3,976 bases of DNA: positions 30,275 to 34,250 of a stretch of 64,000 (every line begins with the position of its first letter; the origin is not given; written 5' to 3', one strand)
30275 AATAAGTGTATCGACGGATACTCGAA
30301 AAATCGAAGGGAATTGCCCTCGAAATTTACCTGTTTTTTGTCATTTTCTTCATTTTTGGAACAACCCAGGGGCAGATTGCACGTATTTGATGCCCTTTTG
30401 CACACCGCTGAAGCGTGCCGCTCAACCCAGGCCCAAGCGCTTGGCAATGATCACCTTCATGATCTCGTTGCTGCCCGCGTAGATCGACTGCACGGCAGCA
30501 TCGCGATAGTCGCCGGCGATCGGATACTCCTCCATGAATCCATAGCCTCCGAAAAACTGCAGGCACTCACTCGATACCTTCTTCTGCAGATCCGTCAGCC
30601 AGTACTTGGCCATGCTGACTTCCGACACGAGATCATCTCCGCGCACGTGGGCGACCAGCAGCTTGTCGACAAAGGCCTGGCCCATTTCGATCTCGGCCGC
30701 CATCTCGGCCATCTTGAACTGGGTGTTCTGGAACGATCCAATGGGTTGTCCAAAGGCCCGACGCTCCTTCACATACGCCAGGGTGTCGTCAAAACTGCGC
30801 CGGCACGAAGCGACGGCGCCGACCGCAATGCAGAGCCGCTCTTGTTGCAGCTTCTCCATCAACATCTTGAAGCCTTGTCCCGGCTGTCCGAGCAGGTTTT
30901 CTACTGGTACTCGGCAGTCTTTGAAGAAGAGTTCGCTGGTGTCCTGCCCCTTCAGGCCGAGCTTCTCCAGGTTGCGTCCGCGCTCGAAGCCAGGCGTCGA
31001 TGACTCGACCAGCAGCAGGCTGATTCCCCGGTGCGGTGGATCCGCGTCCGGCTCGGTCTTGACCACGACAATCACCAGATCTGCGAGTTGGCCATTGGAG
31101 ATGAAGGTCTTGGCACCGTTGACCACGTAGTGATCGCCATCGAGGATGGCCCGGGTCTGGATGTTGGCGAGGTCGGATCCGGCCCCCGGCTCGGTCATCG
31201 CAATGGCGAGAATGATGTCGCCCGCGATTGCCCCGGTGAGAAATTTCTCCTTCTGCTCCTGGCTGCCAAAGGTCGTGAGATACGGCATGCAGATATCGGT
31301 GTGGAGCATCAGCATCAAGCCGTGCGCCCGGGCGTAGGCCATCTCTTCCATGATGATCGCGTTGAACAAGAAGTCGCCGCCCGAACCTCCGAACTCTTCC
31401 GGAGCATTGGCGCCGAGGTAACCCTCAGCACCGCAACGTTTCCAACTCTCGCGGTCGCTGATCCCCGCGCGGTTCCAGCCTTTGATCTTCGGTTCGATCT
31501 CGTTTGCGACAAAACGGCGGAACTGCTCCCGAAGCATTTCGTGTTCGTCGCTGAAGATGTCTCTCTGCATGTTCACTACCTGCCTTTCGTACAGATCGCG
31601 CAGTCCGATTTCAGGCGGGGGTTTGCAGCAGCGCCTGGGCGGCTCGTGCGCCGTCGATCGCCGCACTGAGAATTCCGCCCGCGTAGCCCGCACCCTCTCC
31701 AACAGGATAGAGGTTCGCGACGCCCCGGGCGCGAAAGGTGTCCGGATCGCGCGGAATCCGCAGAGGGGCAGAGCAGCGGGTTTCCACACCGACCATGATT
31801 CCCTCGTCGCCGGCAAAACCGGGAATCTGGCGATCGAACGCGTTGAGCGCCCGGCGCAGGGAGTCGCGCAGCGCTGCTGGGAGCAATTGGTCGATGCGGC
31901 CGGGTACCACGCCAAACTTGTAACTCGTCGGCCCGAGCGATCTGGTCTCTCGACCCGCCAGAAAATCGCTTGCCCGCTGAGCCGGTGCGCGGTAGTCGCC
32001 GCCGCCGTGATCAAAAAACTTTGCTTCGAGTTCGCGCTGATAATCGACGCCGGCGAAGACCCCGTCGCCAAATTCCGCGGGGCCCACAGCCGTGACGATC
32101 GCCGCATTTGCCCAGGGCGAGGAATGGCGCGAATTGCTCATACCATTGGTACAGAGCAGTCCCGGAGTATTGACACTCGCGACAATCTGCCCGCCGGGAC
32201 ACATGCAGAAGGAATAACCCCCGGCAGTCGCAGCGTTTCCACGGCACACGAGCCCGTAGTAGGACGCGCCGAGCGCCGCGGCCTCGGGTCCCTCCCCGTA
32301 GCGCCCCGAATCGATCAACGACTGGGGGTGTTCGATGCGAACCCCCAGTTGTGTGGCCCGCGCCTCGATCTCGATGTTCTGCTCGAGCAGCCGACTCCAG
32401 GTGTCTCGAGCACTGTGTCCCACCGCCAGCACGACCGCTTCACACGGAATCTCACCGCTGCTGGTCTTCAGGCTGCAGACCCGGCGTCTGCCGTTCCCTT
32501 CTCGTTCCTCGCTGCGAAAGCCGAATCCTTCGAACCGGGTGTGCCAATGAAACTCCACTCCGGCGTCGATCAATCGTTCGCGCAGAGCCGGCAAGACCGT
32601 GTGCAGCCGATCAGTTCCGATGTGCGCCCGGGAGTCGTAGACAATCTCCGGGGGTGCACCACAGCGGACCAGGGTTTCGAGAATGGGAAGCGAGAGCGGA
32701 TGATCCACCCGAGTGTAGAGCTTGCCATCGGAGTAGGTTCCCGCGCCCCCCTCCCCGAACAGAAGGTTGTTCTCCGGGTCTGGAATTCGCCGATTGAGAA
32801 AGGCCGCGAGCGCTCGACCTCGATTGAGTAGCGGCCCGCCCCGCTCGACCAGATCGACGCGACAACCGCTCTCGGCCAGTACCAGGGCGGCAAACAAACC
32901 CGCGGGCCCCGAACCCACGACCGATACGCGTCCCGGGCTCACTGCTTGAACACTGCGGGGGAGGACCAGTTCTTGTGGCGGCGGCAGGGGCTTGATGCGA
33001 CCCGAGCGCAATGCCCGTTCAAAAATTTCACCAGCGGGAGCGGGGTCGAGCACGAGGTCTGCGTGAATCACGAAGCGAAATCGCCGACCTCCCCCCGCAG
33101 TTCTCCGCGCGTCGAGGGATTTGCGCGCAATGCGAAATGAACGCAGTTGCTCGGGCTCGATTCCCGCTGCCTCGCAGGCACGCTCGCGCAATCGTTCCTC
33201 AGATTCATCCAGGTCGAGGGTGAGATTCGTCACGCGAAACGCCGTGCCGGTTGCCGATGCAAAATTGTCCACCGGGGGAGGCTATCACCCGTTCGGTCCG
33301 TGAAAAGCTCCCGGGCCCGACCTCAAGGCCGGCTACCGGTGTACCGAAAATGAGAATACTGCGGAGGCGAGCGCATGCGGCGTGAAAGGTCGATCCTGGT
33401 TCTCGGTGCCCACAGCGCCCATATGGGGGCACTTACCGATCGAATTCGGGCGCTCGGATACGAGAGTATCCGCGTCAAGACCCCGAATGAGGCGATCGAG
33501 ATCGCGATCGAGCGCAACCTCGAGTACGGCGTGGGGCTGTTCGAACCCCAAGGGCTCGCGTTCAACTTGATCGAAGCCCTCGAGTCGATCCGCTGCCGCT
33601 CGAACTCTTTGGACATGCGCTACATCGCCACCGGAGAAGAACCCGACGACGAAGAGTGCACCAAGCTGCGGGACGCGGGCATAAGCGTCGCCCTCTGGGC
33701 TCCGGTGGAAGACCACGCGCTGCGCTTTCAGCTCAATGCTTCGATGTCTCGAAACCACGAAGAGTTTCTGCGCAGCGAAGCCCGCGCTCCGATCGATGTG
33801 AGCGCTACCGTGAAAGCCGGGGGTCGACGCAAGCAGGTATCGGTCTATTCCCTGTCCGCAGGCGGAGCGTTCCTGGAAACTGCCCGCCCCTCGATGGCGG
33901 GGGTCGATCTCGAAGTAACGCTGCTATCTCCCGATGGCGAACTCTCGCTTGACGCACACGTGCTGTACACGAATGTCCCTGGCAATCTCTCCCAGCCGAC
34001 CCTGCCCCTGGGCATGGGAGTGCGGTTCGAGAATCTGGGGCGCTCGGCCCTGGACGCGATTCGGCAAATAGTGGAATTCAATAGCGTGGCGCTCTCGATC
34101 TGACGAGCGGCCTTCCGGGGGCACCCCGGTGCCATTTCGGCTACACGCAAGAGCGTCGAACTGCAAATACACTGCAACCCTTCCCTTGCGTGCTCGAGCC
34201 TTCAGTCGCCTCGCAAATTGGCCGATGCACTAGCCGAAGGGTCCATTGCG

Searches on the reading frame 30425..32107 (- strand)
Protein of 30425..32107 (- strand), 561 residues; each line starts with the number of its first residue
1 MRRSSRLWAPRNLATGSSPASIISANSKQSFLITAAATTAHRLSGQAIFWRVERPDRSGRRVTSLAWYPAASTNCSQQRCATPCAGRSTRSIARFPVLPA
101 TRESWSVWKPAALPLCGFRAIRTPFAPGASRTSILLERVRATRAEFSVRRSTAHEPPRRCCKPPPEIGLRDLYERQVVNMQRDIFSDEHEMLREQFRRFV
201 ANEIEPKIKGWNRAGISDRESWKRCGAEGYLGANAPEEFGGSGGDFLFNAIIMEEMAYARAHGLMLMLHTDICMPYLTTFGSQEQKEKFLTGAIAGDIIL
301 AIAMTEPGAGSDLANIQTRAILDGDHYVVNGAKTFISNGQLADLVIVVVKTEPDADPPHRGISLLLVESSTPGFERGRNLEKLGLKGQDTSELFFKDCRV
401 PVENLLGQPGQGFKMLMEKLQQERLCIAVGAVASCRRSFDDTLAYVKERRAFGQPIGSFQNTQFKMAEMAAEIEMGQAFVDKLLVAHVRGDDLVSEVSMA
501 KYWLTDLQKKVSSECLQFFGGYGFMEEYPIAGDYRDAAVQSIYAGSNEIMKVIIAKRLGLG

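Call 36: search_protein_families(library=pfam, proteins=[window:30425-32107:-], max_evalue=0.0001)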
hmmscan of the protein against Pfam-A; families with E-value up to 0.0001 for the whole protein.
window:30425-32107:- (561 aa): 4 families
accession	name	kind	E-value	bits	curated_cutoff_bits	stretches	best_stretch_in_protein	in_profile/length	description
PF00441.29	Acyl-CoA_dh_1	-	5.4e-42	143.9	22.4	1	410-558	1-149/150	Acyl-CoA dehydrogenase, C-terminal domain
PF02771.21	Acyl-CoA_dh_N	-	2.5e-32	112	22.9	1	186-297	1-113/113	Acyl-CoA dehydrogenase, N-terminal domain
PF02770.24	Acyl-CoA_dh_M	-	1.1e-28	99.7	33.3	1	301-398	1-97/97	Acyl-CoA dehydrogenase, middle domain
PF08028.16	Acyl-CoA_dh_2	-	2.7e-11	44.3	22.7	1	426-547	2-133/134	Acyl-CoA dehydrogenase, C-terminal domain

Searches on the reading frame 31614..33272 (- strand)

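Call 37: search_protein_families(library=pfam, proteins=[window:31614-33272:-], max_evalue=0.0001)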
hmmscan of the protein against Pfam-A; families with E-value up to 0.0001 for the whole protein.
window:31614-33272:- (553 aa): 7 families
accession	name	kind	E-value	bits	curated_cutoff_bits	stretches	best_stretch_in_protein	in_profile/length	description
PF21688.3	FAD-depend_C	-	3.3e-60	204.1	27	1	308-499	3-196/197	FAD-dependent protein, C-terminal domain-like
PF01266.30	DAO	-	1.4e-11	45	27.9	1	226-307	151-226/353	FAD dependent oxidoreductase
PF07992.20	Pyr_redox_2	-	5.7e-10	39.5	26.1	1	115-160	2-47/291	Pyridine nucleotide-disulphide oxidoreductase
PF03486.20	HI0933_like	-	1.1e-07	32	50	0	116-146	3-33/244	HI0933-like protein Rossmann domain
PF01494.25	FAD_binding_3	-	2.2e-06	27.6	22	1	116-155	4-43/349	FAD binding domain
PF00070.33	Pyr_redox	-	1.7e-05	25.6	22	0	115-151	1-38/82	Pyridine nucleotide-disulphide oxidoreductase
PF13450.12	NAD_binding_8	-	5.3e-05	23.8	21.9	0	118-145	1-28/68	NAD(P)-binding Rossmann-like domain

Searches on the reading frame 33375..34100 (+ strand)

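Call 36: search_protein_families(library=pfam, proteins=[window:33375-34100:+], max_evalue=0.0001)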
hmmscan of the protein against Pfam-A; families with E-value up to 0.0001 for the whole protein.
window:33375-34100:+ (242 aa): 1 family
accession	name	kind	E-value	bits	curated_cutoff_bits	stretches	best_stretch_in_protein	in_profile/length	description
PF07238.19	PilZ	-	3.1e-09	37.5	22.5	1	133-234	3-101/102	PilZ domain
